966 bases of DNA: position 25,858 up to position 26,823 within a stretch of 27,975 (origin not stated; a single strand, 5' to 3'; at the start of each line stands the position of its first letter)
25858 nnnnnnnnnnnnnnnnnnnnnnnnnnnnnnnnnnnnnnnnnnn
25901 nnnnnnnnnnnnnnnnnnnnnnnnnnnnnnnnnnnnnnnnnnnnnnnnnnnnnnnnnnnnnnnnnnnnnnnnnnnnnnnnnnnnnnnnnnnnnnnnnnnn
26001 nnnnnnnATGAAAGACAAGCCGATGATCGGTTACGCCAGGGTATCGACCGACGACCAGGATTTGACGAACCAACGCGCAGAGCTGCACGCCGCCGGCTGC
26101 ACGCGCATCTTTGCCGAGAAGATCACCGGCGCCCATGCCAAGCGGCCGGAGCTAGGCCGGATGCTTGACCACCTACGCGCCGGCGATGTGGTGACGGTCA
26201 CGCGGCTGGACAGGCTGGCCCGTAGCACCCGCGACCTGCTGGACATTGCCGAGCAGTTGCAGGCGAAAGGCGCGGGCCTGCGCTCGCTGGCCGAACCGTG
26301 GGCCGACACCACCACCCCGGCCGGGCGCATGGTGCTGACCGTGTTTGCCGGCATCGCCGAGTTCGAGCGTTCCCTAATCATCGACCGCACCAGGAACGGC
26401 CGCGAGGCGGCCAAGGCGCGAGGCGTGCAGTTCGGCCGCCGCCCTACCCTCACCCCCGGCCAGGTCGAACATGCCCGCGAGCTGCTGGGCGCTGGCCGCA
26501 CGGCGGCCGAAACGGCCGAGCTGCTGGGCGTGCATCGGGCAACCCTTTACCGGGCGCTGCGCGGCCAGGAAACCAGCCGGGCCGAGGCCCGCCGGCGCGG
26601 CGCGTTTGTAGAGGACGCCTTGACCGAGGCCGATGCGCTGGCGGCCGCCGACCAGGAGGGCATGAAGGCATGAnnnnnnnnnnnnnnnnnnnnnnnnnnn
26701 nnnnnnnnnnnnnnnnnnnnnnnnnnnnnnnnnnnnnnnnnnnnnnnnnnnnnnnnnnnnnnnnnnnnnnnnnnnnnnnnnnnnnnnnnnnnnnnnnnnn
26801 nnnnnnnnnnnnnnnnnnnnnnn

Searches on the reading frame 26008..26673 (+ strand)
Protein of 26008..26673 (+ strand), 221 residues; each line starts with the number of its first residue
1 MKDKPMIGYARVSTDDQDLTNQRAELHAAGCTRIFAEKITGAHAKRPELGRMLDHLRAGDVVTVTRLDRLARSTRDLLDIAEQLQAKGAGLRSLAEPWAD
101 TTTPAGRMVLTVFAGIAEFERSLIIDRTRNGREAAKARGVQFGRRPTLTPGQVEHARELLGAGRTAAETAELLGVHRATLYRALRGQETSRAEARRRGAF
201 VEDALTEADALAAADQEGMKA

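Call 11: search_protein_families(library=pfam, proteins=[window:26008-26673:+], max_evalue=1)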
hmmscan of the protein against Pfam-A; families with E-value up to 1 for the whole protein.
window:26008-26673:+ (221 aa): 16 families
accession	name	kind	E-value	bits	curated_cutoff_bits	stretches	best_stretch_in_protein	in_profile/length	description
PF00239.26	Resolvase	-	3.9e-45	153.9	23.3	1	6-140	1-144/145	Resolvase, N terminal domain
PF02796.21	HTH_7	-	1.1e-06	29.1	23.8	1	143-185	1-43/45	Helix-turn-helix domain of resolvase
PF02954.25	HTH_8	-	0.00028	21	22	1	167-185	22-40/42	Bacterial regulatory protein, Fis family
PF13384.12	HTH_23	-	0.0003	20.9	24.6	1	162-193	16-47/50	Homeodomain-like domain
PF12728.13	HTH_17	-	0.00077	20.1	27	1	165-186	3-24/51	Helix-turn-helix domain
PF12840.13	HTH_20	-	0.0016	18.8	27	1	160-184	13-39/51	Helix-turn-helix domain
PF13518.12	HTH_28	-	0.0017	18.8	25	1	158-186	8-35/52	Helix-turn-helix domain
PF20432.4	Xre-like-HTH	-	0.0026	18.4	25.8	1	155-187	14-46/63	Antitoxin Xre-like helix-turn-helix domain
PF13936.12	HTH_38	-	0.0031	17.6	27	1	147-185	4-42/44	Helix-turn-helix domain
PF13556.12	HTH_30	-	0.0064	16.7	27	1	157-185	6-34/59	PucR C-terminal helix-turn-helix domain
PF01381.28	HTH_3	-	0.012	16.1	23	1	161-187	7-33/55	Helix-turn-helix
PF13551.12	HTH_29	-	0.028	15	28.1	1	159-194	7-43/64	Winged helix-turn helix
PF13565.12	HTH_32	-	0.099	13.6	33.7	1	130-184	12-73/73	Homeodomain-like domain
PF01527.26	HTH_Tnp_1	-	0.1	13.3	24.1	1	156-182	16-42/75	Transposase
PF13022.12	HTH_Tnp_1_2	-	0.11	13.1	27.9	1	164-206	27-69/122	Helix-turn-helix of insertion element transposase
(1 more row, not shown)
